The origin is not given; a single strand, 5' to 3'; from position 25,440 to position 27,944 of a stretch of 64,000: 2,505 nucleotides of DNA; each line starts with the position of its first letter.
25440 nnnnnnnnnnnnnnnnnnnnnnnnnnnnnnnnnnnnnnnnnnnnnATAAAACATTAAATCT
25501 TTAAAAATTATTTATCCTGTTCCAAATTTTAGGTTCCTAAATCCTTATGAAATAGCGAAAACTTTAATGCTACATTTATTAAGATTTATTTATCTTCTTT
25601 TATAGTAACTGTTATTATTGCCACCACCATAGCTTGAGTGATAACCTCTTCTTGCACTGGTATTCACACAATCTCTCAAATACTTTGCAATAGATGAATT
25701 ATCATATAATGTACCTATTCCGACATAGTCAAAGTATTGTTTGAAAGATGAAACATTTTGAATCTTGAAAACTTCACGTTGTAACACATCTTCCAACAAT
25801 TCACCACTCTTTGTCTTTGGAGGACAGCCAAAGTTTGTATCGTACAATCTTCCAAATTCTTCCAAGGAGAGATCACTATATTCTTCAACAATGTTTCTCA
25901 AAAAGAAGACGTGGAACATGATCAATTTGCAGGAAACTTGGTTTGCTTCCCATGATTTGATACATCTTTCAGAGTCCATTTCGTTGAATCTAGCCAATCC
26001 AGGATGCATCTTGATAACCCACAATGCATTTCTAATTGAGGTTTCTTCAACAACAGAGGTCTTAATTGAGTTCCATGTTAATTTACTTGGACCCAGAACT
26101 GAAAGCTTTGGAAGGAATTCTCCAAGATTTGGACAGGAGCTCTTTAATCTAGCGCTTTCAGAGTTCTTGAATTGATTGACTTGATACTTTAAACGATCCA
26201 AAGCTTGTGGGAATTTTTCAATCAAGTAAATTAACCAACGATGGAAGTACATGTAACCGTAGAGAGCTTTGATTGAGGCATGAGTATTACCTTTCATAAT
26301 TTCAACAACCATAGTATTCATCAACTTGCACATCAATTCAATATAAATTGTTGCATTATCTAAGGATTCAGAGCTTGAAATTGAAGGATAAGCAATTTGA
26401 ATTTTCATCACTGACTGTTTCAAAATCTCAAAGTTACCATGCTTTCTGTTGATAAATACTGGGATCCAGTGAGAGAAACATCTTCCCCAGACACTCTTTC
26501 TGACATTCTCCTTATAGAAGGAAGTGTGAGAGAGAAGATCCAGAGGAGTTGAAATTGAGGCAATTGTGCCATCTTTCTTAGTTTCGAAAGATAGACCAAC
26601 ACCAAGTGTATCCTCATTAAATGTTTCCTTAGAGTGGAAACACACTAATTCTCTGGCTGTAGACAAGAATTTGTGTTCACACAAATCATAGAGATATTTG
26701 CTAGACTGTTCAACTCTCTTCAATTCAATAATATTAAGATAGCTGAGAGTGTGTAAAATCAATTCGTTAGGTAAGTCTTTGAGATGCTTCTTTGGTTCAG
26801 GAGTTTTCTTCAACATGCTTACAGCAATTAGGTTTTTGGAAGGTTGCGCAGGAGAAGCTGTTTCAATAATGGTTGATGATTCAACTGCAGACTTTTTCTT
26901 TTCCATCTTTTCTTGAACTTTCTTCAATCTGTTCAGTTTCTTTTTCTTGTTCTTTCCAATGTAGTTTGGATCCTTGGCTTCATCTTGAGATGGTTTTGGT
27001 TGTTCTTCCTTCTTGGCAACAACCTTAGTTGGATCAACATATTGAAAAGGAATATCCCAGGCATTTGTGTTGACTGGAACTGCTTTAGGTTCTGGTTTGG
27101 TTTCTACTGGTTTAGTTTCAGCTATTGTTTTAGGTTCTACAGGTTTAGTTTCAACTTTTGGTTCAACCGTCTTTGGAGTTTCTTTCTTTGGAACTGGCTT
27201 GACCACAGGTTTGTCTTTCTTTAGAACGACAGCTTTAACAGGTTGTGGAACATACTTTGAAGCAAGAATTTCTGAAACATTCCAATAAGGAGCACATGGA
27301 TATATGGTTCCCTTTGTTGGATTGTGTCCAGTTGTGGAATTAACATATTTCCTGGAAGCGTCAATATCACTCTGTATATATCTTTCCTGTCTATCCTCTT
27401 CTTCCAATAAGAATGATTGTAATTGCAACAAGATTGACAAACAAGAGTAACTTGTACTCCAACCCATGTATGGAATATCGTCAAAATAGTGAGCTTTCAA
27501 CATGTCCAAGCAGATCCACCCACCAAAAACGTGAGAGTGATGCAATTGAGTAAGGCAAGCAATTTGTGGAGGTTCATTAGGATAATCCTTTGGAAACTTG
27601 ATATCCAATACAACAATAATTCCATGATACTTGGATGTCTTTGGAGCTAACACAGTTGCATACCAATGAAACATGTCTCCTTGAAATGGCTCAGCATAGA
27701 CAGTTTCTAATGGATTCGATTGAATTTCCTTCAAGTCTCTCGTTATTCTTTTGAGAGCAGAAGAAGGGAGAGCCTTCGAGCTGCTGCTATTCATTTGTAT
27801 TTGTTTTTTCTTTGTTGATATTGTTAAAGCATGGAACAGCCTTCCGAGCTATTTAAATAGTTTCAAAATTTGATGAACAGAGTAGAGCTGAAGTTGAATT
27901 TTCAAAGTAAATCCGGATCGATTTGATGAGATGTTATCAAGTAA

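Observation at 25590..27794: Unusual architecture: E2 (UBC) catalytic domain, then a long KP/ET-rich linker, then an F-box-like motif in one polypeptide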

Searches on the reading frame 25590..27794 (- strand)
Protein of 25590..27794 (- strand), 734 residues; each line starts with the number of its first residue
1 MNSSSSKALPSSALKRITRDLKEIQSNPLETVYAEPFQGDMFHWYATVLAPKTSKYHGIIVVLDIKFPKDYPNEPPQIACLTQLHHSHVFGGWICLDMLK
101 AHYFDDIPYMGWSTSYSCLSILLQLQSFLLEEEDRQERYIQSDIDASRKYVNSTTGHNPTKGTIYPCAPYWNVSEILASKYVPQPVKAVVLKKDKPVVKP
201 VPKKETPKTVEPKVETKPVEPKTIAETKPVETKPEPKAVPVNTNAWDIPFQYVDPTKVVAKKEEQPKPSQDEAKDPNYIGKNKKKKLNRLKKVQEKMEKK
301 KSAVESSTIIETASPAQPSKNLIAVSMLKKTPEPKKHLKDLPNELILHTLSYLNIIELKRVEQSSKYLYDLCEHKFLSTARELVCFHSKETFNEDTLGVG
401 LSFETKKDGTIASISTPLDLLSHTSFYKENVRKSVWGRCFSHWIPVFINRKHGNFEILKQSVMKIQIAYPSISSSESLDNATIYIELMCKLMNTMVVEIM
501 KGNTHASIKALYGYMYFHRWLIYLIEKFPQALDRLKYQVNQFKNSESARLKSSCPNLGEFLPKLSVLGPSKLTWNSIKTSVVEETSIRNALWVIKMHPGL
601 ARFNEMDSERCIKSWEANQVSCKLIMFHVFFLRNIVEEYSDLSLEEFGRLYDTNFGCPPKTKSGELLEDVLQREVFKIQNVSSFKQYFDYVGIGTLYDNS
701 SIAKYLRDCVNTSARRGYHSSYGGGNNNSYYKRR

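Call 3: search_protein_families(library=pfam, proteins=[window:25590-27794:-], max_evalue=10)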
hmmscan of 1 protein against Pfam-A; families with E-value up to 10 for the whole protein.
window:25590-27794:- (734 aa): 6 families
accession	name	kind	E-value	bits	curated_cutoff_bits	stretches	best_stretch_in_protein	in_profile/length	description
PF00179.31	UQ_con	-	2.6e-21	76.2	27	1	16-134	1-113/140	Ubiquitin-conjugating enzyme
PF12937.12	F-box-like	-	6.7e-06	26.2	24.3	1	339-375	2-38/47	F-box-like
PF00646.38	F-box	-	0.00083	19.6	20.5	1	339-374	2-37/43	F-box domain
PF05773.27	RWD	-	0.0024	18.5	22.8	1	55-81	45-71/112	RWD domain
PF15966.10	F-box_4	-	0.045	14.1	32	1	336-386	3-51/116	F-box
PF06210.16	DUF1003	-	0.21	12.2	27.4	1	86-138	10-62/103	Protein of unknown function (DUF1003)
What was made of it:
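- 27255..27761 (-): UBC (E2) domain with its C-terminal extension, residues 12-180. Pfam UQ_con E=2.6e-21 (call 3).
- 26661..26780 (-): F-box, residues 339-378 (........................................). PF12937 E=6.7e-6, above its cut-off (call 3).
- On UBC / E2 superfamily (Pfam PF00179): PF00179 E=2.6e-21, 76 bits against a cut-off of 27 (call 3).
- On F-box proteins: PF00646 19.6 against 20.5, just below (call 3).
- On UBE2O / BIRC6 E2-E3 hybrids: No such Pfam domains were found (call 3).
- Checked: PF00646 scores 19.6, just under its cut-off of 20.5 (call 3).
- Pfam matches only positions 1-113 of the 140-position UBC model (call 3). The Pfam score is marginal, PF00646 is below its cut-off, and the conserved Trp is missing (call 3).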

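Call 4: search_solved_structures(query=window:25590-27794:-, max_evalue=1, show_alignments=2)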
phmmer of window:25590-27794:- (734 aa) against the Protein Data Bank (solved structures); distinct sequences matched with E-value up to 1: 310 (the best 60 are shown).
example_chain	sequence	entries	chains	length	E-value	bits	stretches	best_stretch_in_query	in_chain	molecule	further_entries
2oxq_A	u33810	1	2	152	2e-20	75.8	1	8-104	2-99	Ubiquitin-conjugating enzyme E2D 1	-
6t7f_B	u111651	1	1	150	2.7e-20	75.4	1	10-105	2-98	Ubiquitin-conjugating enzyme E2 D3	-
7lyb_P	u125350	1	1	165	3e-20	75.2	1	10-104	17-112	Ubiquitin-conjugating enzyme E2 D3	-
4x57_A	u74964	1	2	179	8.4e-20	73.8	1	6-104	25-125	Ubiquitin-conjugating enzyme E2 8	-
8smw_L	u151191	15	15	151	9.4e-20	73.6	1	12-104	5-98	Ubiquitin-conjugating enzyme E2 D3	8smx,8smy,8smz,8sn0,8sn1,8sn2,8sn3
5ifr_A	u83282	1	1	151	1.1e-19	73.3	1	11-104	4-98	Ubiquitin-conjugating enzyme E2 D3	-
3tgd_A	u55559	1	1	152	1.3e-19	73.2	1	8-104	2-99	Ubiquitin-conjugating enzyme E2 D2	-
3l1z_A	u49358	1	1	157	1.3e-19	73.2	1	10-104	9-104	Ubiquitin-conjugating enzyme E2 D3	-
3rpg_A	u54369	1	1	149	1.3e-19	73.1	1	12-104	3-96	Ubiquitin-conjugating enzyme E2 D3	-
2c4p_A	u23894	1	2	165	1.5e-19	72.9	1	11-104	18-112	UBIQUITIN-CONJUGATING ENZYME E2 D1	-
4s3o_A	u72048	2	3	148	1.5e-19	72.9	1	12-104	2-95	Ubiquitin-conjugating enzyme E2 D3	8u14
8vk8_A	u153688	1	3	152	1.6e-19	72.8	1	9-105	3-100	Ubiquitin-conjugating enzyme E2 D2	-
6w7z_A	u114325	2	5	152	1.6e-19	72.8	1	9-105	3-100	Ubiquitin-conjugating enzyme E2 D2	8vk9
9ozx_B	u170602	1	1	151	2.1e-19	72.4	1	10-104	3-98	Ubiquitin-conjugating enzyme E2 D2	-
2ayv_A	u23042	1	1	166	2.3e-19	72.3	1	11-114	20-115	ubiquitin-conjugating enzyme E2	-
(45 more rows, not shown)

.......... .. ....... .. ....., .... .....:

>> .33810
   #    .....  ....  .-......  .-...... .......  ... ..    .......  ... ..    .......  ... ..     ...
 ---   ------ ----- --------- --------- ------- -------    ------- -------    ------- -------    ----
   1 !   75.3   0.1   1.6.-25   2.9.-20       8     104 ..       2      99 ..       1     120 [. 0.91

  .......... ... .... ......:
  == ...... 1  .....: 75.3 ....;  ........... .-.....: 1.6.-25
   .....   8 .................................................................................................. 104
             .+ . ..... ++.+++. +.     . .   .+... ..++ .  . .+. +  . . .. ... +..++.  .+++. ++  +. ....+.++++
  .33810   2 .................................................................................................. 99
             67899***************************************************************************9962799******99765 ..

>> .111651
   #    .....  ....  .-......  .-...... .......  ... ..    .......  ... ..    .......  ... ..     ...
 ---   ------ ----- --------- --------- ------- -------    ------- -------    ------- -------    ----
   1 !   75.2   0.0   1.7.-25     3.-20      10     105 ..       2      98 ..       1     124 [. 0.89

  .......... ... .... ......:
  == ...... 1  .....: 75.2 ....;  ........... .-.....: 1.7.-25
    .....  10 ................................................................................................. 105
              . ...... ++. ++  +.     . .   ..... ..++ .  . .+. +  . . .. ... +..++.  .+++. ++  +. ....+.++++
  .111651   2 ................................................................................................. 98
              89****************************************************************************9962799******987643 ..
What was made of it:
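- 27255..27761 (-): PDB phmmer hits UBE2D at about 2e-20 (call 4).
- On UBC / E2 superfamily (Pfam PF00179): Cys95 aligns with UBE2D Cys85 (call 4).
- Closest known: UBE2J2/Ubc6 and UBE2G2/Cdc34-type E2s. Same: Like Cdc34 and Ubc7, this domain has an insertion directly after the catalytic Cys (from the sequence; alignment breaks at residue 104 in call 4).
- Checked: PDB phmmer hits UBE2D1-3 at about 2e-20 (calls 3, 4).
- Domains are confirmed by Pfam and PDB sequence searches (calls 3, 4).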

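Call 5: find_homologous_proteins(query=window:25590-27794:-, max_evalue=0.00001)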
Query window:25590-27794:- (734 aa): 17 proteins with E <= 0.00001 among 8000 candidates.
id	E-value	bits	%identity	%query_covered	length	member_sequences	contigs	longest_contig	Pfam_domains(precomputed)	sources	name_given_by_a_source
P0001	0.0e+0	1689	100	100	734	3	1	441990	PF00179.32,PF12937.13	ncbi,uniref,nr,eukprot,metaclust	ncbi:ubiquitin-conjugating enzyme family protein [Naegleria gruberi]|uniref:Ubiquitin-conjugating en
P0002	1.4e-216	739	50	97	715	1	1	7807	PF00179.32,PF12937.13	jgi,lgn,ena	-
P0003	2.5e-216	738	58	52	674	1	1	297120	PF00646.39,PF00179.32,PF12937.13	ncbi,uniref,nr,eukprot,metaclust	ncbi:hypothetical protein NAEGRDRAFT_59412 [Naegleria gruberi]|uniref:Ubiquitin-conjugating enzyme f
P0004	1.6e-189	650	51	54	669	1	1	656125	PF00179.32,PF12937.13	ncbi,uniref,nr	ncbi:hypothetical protein C9374_004141 [Naegleria lovaniensis]|uniref:UBC core domain-containing pro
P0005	4.1e-159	549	50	28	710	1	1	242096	PF00646.39,PF00179.32,PF12937.13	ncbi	ncbi:hypothetical protein ABK040_016262 [Willaertia magna]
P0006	6.5e-142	492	47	42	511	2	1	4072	PF00179.32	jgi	-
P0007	1.3e-135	472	43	57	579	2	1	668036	PF00646.39,PF00179.32,PF12937.13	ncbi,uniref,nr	ncbi:hypothetical protein FDP41_003577 [Naegleria fowleri]|uniref:UBC core domain-containing protein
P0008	4.1e-102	361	39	47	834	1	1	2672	PF00179.32,PF12937.13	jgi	-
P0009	8.9e-100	353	38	51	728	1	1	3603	PF00179.32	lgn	-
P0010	1.4e-84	303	37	49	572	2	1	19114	PF00646.39,PF00179.32,PF12937.13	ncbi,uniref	ncbi:hypothetical protein AKO1_002067 [Acrasis kona]|uniref:F-box domain-containing protein n=1 Tax=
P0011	2.6e-83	299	37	46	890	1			PF00179.32,PF12937.13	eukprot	eukprot:TRINITY_DN4309_c0_g1_i1.p1 TRINITY_DN4309_c0_g1~~TRINITY_DN4309_c0_g1_i1.p1 ORF type:complet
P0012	3.1e-77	279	38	53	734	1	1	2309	PF00179.32,PF12937.13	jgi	-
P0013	3.9e-70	255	33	46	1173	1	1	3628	PF00179.32,PF12937.13,PF02342.24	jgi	jgi:ubiquitin-protein ligase/stress response protein SCP2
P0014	3.7e-62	229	29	52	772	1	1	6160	PF00646.39,PF00622.37,PF00179.32,PF12937.13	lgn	-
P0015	2.0e-54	203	28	54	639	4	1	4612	PF00646.39,PF00179.32,PF12937.13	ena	-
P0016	3.5e-53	199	28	46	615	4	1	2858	PF00646.39,PF00179.32,PF12937.13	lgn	-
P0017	3.2e-46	176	44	20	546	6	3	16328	PF00179.32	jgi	jgi:ubiquitin-protein ligase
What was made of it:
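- Most homologues pass Pfam F-box models (call 5).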

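Call 27: list_cluster_members(proteins=[P0011, P0013, P0014, P0015, P0019, P0023, P0029, P0064, P0082, P0067])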
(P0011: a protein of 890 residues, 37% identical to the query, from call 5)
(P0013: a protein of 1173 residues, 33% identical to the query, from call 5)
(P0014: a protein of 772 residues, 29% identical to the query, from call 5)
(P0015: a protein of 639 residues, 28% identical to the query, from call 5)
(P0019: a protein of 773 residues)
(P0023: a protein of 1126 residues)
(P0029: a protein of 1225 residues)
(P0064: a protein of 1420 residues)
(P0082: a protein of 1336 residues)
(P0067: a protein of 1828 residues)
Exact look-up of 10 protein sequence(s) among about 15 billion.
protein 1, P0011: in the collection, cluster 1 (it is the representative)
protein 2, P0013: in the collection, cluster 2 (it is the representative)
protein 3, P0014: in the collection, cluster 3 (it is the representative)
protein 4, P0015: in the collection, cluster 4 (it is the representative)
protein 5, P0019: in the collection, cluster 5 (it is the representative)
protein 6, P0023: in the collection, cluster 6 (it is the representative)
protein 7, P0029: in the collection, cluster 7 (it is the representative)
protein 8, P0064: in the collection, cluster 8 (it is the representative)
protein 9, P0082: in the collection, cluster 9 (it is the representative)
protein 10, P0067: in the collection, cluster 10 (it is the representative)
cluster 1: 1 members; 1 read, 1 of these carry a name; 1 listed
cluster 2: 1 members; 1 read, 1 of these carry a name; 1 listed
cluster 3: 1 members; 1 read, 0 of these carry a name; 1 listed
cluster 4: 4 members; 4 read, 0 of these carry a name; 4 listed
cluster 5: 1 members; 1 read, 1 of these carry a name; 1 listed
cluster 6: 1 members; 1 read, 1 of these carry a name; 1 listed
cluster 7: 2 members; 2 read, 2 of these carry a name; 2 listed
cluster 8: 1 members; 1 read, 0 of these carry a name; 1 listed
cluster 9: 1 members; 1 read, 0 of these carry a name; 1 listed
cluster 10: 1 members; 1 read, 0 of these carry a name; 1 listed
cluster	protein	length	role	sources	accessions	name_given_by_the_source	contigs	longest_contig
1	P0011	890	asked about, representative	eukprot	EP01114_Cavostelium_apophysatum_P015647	TRINITY_DN4309_c0_g1_i1.p1 TRINITY_DN4309_c0_g1~~TRINITY_DN4309_c0_g1_i1.p1 ORF ...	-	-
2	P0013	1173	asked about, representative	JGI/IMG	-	ubiquitin-protein ligase/stress response protein SCP2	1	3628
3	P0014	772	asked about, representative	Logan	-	-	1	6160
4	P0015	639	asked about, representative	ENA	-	-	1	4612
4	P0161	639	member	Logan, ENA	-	-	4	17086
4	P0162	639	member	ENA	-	-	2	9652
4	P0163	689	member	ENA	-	-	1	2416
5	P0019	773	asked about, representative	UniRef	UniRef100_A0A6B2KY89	UBC core domain-containing protein n=1 Tax=Arcella intermedia TaxID=1963864 ...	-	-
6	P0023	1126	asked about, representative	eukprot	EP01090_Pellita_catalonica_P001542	TRINITY_DN11301_c0_g1_i2.p1 TRINITY_DN11301_c0_g1~~TRINITY_DN11301_c0_g1_i2.p1 ORF ...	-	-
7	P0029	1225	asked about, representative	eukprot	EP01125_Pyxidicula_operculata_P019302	TRINITY_DN698_c1_g3_i2.p1 TRINITY_DN698_c1_g3~~TRINITY_DN698_c1_g3_i2.p1 ORF ...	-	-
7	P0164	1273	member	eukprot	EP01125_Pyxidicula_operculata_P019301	TRINITY_DN698_c1_g3_i1.p1 TRINITY_DN698_c1_g3~~TRINITY_DN698_c1_g3_i1.p1 ORF ...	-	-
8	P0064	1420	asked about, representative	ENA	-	-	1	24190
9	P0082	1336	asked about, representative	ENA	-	-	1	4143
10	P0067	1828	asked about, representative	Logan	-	-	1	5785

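Call 29: predict_structure(alignment_id=A1)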
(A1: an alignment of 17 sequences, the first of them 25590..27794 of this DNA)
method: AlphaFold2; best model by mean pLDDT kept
length: 734 residues; sequences in the alignment: 17
mean_pLDDT: 70.7   pTM: 0.59
mean pLDDT of the five models: 70.7, 69.5, 69.1, 68.0, 67.3
residues with pLDDT >= 90: 224; 70-90: 214; 50-70: 98; < 50: 198
segments of 3 or more residues with pLDDT < 50: 1-9, 97-110, 184-274, 278-280, 297-336, 342-345, 375-390, 722-734
pLDDT, mean of each block of 10 residues (from residue 1): 42 85 84 90 94 88 91 82 78 53 43 69 81 76 92 93 91 86 45 39 37 34 35 33 29 29 38 47 52 53 36 34 31 46 49 58 62 47 38 77 83 78 82 72 90 91 90 73 91 87 62 89 94 94 93 90 92 93 94 90 82 94 95 90 90 74 79 88 94 85 93 86 33 28
secondary structure, 60 per line:
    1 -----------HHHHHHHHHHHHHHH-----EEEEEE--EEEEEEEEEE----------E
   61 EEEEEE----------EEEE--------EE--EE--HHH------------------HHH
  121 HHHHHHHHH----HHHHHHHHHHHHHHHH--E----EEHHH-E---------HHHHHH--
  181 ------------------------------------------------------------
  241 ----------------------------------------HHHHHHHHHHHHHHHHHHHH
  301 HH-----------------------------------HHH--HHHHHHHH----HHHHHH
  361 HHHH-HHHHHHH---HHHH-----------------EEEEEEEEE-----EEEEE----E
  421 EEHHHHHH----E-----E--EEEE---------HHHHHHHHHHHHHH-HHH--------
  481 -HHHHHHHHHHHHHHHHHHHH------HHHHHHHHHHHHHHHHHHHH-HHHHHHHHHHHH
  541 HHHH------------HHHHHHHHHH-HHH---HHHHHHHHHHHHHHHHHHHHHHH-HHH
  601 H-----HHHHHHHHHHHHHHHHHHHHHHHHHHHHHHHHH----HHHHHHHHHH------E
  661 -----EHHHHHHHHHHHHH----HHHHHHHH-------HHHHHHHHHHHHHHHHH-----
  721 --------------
elements in order (helices of 4 or more, strands of 3 or more residues): H12-26 E32-37 E40-49 E60-66 E77-80 H118-129 H134-149 H173-178 H281-302 H343-350 H355-364 H366-372 H376-379 E397-405 E411-415 E420-422 H423-428 E442-445 H455-468 H482-501 H508-527 H529-544 H557-566 H574-596 H598-601 H607-639 H644-653 H667-679 H684-691 H699-715
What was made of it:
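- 27255..27761 (-): AlphaFold pLDDT is about 80-94 outside loop 97-110 (call 29).
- Checked: They are disordered in the AlphaFold model (pLDDT below 50; call 29).
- PF00646 falls below its cut-off, the usual Trp of helix 3 is absent, and the F-box has low pLDDT in the full-length model (calls 3, 29). A disordered linker of about 150 residues could span an SCF complex (call 29). The active-site loop 97-110 carries an insertion and has low pLDDT (calls 4, 29).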
